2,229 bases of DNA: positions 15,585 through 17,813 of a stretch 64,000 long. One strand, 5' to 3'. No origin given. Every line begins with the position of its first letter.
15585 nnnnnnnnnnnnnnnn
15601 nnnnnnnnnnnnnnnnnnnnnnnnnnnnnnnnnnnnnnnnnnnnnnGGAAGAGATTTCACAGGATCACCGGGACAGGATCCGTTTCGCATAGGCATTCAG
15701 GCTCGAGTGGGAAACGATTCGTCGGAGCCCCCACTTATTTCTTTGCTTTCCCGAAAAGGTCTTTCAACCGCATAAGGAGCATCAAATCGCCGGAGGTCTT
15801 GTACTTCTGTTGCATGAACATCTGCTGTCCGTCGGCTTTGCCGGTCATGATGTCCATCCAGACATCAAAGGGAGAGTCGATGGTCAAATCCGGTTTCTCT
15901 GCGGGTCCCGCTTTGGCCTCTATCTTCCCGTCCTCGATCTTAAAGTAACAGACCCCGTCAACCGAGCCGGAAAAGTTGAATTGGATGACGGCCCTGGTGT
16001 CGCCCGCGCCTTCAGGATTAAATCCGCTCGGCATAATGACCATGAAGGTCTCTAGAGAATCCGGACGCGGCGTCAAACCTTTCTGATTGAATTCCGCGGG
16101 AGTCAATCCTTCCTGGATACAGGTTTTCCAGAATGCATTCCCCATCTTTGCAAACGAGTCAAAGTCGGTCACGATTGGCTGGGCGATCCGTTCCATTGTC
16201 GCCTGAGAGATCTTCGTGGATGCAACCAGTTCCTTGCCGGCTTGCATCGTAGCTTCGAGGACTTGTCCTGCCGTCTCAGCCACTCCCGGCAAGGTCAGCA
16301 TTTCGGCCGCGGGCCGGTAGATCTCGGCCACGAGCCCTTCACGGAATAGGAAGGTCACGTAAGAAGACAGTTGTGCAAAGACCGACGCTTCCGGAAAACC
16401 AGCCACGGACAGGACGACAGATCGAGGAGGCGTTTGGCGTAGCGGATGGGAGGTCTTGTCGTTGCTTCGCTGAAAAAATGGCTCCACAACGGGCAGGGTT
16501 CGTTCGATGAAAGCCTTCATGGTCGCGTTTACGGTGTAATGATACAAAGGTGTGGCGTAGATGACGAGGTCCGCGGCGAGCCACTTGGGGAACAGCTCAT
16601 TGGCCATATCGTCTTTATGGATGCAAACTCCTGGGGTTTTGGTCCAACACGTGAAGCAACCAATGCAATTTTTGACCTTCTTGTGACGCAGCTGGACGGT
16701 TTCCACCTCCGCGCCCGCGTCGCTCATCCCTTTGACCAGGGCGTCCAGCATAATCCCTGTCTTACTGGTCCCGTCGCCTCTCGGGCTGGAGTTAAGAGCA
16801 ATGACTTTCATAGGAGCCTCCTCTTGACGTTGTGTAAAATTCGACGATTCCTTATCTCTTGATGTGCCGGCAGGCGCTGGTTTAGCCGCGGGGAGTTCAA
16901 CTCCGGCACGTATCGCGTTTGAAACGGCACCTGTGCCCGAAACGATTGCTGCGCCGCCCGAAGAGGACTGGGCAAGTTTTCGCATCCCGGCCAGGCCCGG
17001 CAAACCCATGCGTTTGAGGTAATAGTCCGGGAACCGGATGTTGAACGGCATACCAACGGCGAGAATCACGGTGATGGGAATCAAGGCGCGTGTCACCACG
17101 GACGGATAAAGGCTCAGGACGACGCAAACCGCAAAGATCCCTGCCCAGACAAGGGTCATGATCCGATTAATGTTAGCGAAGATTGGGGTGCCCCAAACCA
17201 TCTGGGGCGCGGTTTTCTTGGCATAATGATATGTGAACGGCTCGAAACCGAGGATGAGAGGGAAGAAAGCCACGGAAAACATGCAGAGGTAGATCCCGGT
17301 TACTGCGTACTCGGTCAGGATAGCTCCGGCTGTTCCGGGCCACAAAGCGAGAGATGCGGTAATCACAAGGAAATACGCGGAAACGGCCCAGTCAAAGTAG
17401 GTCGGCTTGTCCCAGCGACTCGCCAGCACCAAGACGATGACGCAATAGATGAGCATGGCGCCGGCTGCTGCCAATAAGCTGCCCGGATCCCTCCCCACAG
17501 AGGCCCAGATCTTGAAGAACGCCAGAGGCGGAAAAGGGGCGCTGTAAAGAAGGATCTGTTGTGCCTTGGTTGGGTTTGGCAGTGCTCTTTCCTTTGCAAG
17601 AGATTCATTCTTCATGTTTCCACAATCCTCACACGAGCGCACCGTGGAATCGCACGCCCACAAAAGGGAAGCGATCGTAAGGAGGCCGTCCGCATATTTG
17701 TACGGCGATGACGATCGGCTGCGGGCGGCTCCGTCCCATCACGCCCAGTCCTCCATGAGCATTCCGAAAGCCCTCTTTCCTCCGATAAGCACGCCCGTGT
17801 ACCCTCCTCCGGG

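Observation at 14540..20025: PadR-controlled four-gene operon: Tat FAD-oxidoreductase, membrane::iron-sulfur-flavoprotein::SCP2 fusion, multi-cluster Fe-S protein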

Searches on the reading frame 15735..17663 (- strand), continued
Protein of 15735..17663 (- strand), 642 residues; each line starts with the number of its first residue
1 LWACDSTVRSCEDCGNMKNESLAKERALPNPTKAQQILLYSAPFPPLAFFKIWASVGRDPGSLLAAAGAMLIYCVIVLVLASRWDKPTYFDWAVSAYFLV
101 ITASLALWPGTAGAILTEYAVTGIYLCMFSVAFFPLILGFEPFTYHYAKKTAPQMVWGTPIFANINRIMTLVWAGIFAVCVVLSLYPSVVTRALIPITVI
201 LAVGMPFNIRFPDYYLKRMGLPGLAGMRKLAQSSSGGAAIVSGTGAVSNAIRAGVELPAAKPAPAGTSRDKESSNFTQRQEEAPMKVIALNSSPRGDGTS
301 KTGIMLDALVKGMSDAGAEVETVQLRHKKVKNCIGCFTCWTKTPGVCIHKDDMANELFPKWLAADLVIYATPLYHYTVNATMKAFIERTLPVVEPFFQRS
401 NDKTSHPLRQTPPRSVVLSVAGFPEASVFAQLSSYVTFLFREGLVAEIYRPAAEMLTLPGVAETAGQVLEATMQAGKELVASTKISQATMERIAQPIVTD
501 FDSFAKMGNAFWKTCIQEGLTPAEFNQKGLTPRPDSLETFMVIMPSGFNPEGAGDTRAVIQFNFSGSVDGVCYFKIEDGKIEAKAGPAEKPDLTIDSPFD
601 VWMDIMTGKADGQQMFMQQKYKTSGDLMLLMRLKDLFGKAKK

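Call 48: search_solved_structures(query=A4, max_evalue=0.01)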
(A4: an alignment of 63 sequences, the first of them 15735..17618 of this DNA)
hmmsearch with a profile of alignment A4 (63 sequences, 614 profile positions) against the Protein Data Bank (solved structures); distinct sequences matched with E-value up to 0.01: 41.
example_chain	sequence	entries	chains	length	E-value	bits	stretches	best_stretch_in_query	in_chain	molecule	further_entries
7d38_A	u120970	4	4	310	9.4e-17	64.1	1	257-360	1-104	Cd1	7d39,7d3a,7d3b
3cnu_A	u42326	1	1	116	3.1e-08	36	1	529-608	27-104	Predicted coding region AF_1534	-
1rli_A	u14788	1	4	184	4.5e-08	35.4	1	255-361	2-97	Trp Repressor Binding Protein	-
3bn8_A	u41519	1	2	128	1.4e-07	33.8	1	533-608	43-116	Putative sterol carrier protein 2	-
2v9c_A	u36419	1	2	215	9.6e-07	31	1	326-394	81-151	FMN-DEPENDENT NADH-AZOREDUCTASE 1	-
3lt5_A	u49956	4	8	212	2e-06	30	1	326-394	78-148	FMN-dependent NADH-azoreductase 1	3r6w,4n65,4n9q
3keg_A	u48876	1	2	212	2.4e-06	29.7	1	326-394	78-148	FMN-dependent NADH-azoreductase 1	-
3te7_A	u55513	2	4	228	9.1e-06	27.8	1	330-363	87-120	Ribosyldihydronicotinamide dehydrogenase [quinone]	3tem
3tzb_A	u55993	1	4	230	9.2e-06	27.8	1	330-363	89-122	Ribosyldihydronicotinamide dehydrogenase [quinone]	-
1qr2_A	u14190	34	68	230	9.2e-06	27.8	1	330-363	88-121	PROTEIN (QUINONE REDUCTASE TYPE 2) | NRH dehydrogenase [quinone] 2 | Ribosyldihydronicotinamide dehydrogenase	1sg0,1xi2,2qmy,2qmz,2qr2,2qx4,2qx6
1zx1_A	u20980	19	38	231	9.3e-06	27.8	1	330-363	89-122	NRH dehydrogenase [quinone] 2 | Ribosyldihydronicotinamide dehydrogenase [quinone]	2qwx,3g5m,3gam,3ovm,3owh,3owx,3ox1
3fw1_A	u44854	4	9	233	9.4e-06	27.8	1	330-363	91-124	Ribosyldihydronicotinamide dehydrogenase [quinone]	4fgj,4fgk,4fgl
2bzs_A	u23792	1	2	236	9.5e-06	27.7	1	330-363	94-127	NRH DEHYDROGENASE [QUINONE] 2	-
3o73_A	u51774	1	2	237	9.6e-06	27.7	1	330-363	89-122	Ribosyldihydronicotinamide dehydrogenase [quinone]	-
5lbt_A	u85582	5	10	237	9.7e-06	27.7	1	330-363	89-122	Ribosyldihydronicotinamide dehydrogenase [quinone]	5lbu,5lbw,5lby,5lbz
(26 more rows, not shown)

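Call 57: predict_structure(alignment_id=A4)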
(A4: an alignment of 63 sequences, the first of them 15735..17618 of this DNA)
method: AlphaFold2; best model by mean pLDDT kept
length: 627 residues; sequences in the alignment: 63
mean_pLDDT: 88.0   pTM: 0.58
mean pLDDT of the five models: 88.0, 87.5, 86.8, 86.4, 86.4
residues with pLDDT >= 90: 469; 70-90: 94; 50-70: 6; < 50: 58
segments of 3 or more residues with pLDDT < 50: 1-11, 221-266
pLDDT, mean of each block of 10 residues (from residue 1): 43 78 93 94 91 98 95 94 98 95 95 96 92 86 90 97 97 89 95 95 87 74 37 28 31 31 57 97 90 98 98 95 94 94 98 96 96 96 89 96 95 97 94 96 89 98 97 97 85 92 91 90 94 91 98 97 96 98 96 92 96 92 71
secondary structure, 60 per line:
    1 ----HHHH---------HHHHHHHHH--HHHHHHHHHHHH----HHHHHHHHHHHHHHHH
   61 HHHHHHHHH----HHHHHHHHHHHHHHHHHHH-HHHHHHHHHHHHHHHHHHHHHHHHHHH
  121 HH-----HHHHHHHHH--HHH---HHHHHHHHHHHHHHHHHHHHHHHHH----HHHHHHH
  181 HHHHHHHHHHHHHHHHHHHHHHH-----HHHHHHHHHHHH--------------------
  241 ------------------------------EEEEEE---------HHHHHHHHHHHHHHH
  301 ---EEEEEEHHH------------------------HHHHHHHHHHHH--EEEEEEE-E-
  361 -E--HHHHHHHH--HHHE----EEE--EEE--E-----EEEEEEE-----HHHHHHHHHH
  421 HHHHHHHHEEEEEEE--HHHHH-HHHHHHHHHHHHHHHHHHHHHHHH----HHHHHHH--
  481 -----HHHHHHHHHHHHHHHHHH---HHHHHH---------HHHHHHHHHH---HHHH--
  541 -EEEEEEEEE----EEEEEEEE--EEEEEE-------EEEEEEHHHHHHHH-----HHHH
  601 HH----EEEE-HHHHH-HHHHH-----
elements in order: H5-8 H18-26 H29-40 H45-69 H74-92 H94-122 H128-136 H145-169 H174-203 H209-220 E271-276 H286-300 E304-309 H337-348 E351-357 H365-372 E383-385 E388-390 E399-405 H411-428 E429-435 H438-442 H444-467 H472-478 H486-503 H507-512 H522-531 H535-538 E542-550 E555-562 E565-570 E578-583 H584-591 H597-602 E607-610 H612-616 H618-622

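Call 59: fold_search(model_id=the predicted structure, library=pdb)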
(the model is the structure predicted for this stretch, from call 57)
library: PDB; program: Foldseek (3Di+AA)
matches with E <= 10: 795; with E <= 0.001: 176
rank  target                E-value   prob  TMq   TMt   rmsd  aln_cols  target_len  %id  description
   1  6qu0_A                4.6e-08  1.00  0.24  0.64   5.8       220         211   15  Structure of azoreductase from Bacillus sp. A01 (released 2020-02-05)
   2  3lt5_A                6.2e-08  1.00  0.25  0.65   4.9       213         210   15  X-ray Crystallographic structure of a Pseudomonas Aeruginosa Azoreductase in complex with balsalazide (released 2010-05-12)
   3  3w78_A                8.0e-08  1.00  0.24  0.62   5.7       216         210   15  Crystal Structure of azoreductase AzrC in complex with NAD(P)-inhibitor Cibacron Blue (released 2014-02-12)
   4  3p0r                  8.8e-08  1.00  0.24  0.64   4.9       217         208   13  Crystal structure of azoreductase from Bacillus anthracis str. Sterne (released 2010-10-20)
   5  4c0w                  9.3e-08  1.00  0.24  0.64   5.5       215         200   20  The crystal strucuture of native PpAzoR (released 2013-10-30)
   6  7n2w_B                1.2e-07  1.00  0.25  0.66   4.7       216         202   15  The crystal structure of an FMN-dependent NADH-azoreductase, AzoA in complex with Red 40 (released 2022-06-01)
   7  6jxs_B                1.2e-07  1.00  0.25  0.64   5.4       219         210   16  Crystal Structure of Indigo reductase (Y151F) from Bacillus smithii type strain DSM 4216 (released 2020-04-01)
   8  3w77_A                1.3e-07  1.00  0.24  0.63   5.1       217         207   13  Crystal Structure of azoreductase AzrA (released 2014-02-12)
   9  6jxs_C                1.4e-07  1.00  0.24  0.63   5.7       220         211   16  Crystal Structure of Indigo reductase (Y151F) from Bacillus smithii type strain DSM 4216 (released 2020-04-01)
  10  4n65_A                1.5e-07  1.00  0.24  0.65   4.8       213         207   16  Crystal structure of paAzoR1 bound to anthraquinone-2-sulphonate (released 2014-06-11)
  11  9c0w_B                1.6e-07  1.00  0.25  0.61   6.3       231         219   15  AzrC from Bacillus pacificus ROC1 bound to malachite green (released 2025-02-05)
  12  1t5b_A                1.8e-07  1.00  0.25  0.70   4.5       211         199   20  Structural genomics, A protein from Salmonella typhimurium similar to E. coli acyl carrier protein phosphodiesterase (released 2004-08-03)
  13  1t5b_B                1.9e-07  1.00  0.25  0.69   4.6       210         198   20  Structural genomics, A protein from Salmonella typhimurium similar to E. coli acyl carrier protein phosphodiesterase (released 2004-08-03)
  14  1tik                  1.9e-07  1.00  0.24  0.64   5.4       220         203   14  CRYSTAL STRUCTURE OF ACYL CARRIER PROTEIN PHOSPHODIESTERASE (released 2004-06-15)
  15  6jxn_A                2.0e-07  1.00  0.25  0.64   5.1       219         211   17  Crystal Structure of Indigo reductase from Bacillus smithii type strain DSM 4216 (released 2020-04-01)
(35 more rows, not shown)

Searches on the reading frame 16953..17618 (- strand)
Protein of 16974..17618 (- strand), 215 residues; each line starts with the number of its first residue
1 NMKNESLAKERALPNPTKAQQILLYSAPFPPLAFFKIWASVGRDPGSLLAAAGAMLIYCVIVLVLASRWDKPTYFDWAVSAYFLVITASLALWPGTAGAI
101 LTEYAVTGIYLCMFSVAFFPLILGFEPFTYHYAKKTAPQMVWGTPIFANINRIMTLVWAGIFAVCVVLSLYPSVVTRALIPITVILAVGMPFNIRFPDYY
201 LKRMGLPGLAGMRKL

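Call 36: search_protein_representatives(protein=window:16974-17618:-)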
Query: 215 residues. Proteins with E-value up to 0.001 (for the whole library): 372; up to 1e-10: 111; up to 1e-30: 18. The best 150 are listed.
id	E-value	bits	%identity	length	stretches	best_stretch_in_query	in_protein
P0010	2.3e-96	338.2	75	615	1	13-214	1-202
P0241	6.2e-81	287.8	63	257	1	13-214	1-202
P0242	1.3e-78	280.2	63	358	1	12-215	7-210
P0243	2.3e-77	276.1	60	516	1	18-214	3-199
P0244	4.7e-75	268.6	56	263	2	17-213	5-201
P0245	1.0e-69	251.1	58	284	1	4-211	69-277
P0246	8.3e-64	231.8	55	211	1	20-214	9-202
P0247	2.3e-57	210.7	67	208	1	65-215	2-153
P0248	3.1e-54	200.5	70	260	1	86-214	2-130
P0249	3.5e-46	174.2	46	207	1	21-208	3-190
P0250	2.5e-43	164.9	59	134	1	17-141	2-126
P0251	4.0e-41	157.6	44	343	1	21-213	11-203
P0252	2.7e-39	151.6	43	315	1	18-206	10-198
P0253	2.5e-35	138.7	56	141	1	14-145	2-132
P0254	1.4e-31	126.5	42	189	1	48-207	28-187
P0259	4.8e-28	114.9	37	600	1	21-211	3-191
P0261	8.6e-26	107.5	39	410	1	26-206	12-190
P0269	7.4e-21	91.4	33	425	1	29-210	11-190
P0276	1.9e-19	86.8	34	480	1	22-206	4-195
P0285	1.9e-17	80.2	34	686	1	19-204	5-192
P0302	4.3e-15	72.5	30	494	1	27-207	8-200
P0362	6.2e-09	52.4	27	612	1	59-206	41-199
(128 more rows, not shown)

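Call 37: search_protein_families(library=pfam, proteins=[P0251, P0252, P0259, P0261, P0269, P0276, P0285, P0302, P0362, P0249], max_evalue=0.001)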
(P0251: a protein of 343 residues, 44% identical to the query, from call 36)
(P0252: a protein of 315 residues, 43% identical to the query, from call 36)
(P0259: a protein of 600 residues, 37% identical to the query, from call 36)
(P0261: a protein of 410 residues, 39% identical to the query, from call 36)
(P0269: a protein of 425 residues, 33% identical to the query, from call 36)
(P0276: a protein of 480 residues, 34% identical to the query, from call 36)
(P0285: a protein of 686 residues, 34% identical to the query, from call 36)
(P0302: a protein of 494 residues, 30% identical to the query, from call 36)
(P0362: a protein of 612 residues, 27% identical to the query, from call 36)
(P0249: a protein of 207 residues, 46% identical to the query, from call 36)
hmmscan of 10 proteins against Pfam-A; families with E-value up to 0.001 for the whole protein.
P0251 (343 aa): 1 family
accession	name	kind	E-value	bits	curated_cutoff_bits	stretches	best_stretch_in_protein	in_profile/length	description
PF02036.22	SCP2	-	8.6e-13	48.9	21.3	1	240-328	14-100/101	SCP-2 sterol transfer family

P0252 (315 aa): 2 families
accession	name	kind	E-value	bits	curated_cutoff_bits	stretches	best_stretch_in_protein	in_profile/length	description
PF02036.22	SCP2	-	2.4e-10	41.1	21.3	1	219-305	14-100/101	SCP-2 sterol transfer family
PF14864.11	Alkyl_sulf_C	-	0.00044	20.9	27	1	204-308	12-116/125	Alkyl sulfatase C-terminal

P0259 (600 aa): 4 families
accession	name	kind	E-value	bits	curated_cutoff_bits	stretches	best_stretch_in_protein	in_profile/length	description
PF03358.20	FMN_red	-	6.8e-18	65.1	24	1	241-342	2-96/152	NADPH-dependent FMN reductase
PF02036.22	SCP2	-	3.3e-13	50.3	21.3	1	512-598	14-100/101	SCP-2 sterol transfer family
PF02525.22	Flavodoxin_2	-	8e-12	45.7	27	1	241-342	2-103/198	Flavodoxin-like fold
PF14864.11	Alkyl_sulf_C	-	0.00031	21.4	27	1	501-598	16-113/125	Alkyl sulfatase C-terminal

P0261 (410 aa): 1 family
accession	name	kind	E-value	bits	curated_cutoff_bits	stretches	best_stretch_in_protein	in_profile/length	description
PF06552.18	TOM20_plant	-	0.00035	20.8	20.6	0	274-337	53-116/187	Plant specific mitochondrial import receptor subunit TOM20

P0269 (425 aa): 2 families
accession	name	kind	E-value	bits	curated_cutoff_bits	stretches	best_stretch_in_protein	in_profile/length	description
PF03358.20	FMN_red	-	2.1e-17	63.5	24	1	235-376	2-140/152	NADPH-dependent FMN reductase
PF02525.22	Flavodoxin_2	-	6.8e-12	45.9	27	1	235-337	2-103/198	Flavodoxin-like fold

P0276 (480 aa): 2 families
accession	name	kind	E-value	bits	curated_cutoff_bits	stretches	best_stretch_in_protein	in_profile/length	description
PF03358.20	FMN_red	-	3.2e-10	40.2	24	1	241-334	9-96/152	NADPH-dependent FMN reductase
PF02525.22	Flavodoxin_2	-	2.2e-07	31.2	27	1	235-374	5-140/198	Flavodoxin-like fold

P0285 (686 aa): 4 families
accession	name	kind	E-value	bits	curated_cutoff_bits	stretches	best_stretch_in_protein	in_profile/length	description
PF02036.22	SCP2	-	1.3e-28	99.7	21.3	2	598-682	16-100/101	SCP-2 sterol transfer family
PF03358.20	FMN_red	-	3.2e-19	69.5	24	1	333-435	1-96/152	NADPH-dependent FMN reductase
PF02525.22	Flavodoxin_2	-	1.3e-12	48.3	27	1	333-436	1-104/198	Flavodoxin-like fold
PF14864.11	Alkyl_sulf_C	-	1.3e-08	35.6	27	1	582-682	13-113/125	Alkyl sulfatase C-terminal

P0302 (494 aa): 2 families
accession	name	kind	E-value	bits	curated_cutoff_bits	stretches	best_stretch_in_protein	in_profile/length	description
PF03358.20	FMN_red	-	2.2e-22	79.7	24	1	234-379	2-142/152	NADPH-dependent FMN reductase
PF02525.22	Flavodoxin_2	-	4.3e-08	33.5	27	1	234-338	2-108/198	Flavodoxin-like fold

P0362 (612 aa): 4 families
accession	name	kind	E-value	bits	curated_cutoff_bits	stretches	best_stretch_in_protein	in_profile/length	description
PF03358.20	FMN_red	-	1.9e-25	89.7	24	1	233-381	2-146/152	NADPH-dependent FMN reductase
PF02036.22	SCP2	-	1.5e-17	64.2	21.3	1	525-610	15-100/101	SCP-2 sterol transfer family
PF02525.22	Flavodoxin_2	-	6.5e-10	39.5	27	1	233-371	2-158/198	Flavodoxin-like fold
PF14864.11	Alkyl_sulf_C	-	0.00048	20.8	27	0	513-610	16-113/125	Alkyl sulfatase C-terminal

P0249 (207 aa): 0 families

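Call 69: predict_structure(alignment_id=A5)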
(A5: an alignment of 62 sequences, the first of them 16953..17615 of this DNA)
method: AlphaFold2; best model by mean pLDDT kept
length: 221 residues; sequences in the alignment: 62
mean_pLDDT: 88.9   pTM: 0.83
mean pLDDT of the five models: 88.9, 88.5, 87.6, 87.1, 83.9
residues with pLDDT >= 90: 154; 70-90: 49; 50-70: 7; < 50: 11
segments of 3 or more residues with pLDDT < 50: 1-8
pLDDT, mean of each block of 10 residues (from residue 1): 46 79 93 93 92 98 93 95 98 96 95 95 89 83 91 96 96 89 95 93 88 69 39
secondary structure, 60 per line:
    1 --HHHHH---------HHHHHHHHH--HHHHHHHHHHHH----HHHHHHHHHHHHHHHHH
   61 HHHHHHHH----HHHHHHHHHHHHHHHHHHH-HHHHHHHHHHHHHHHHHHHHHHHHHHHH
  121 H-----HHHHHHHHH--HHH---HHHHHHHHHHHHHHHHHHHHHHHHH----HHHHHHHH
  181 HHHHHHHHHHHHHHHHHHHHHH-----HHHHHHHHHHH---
elements in order: H3-7 H17-25 H28-39 H44-68 H73-91 H93-121 H127-135 H144-168 H173-202 H208-218
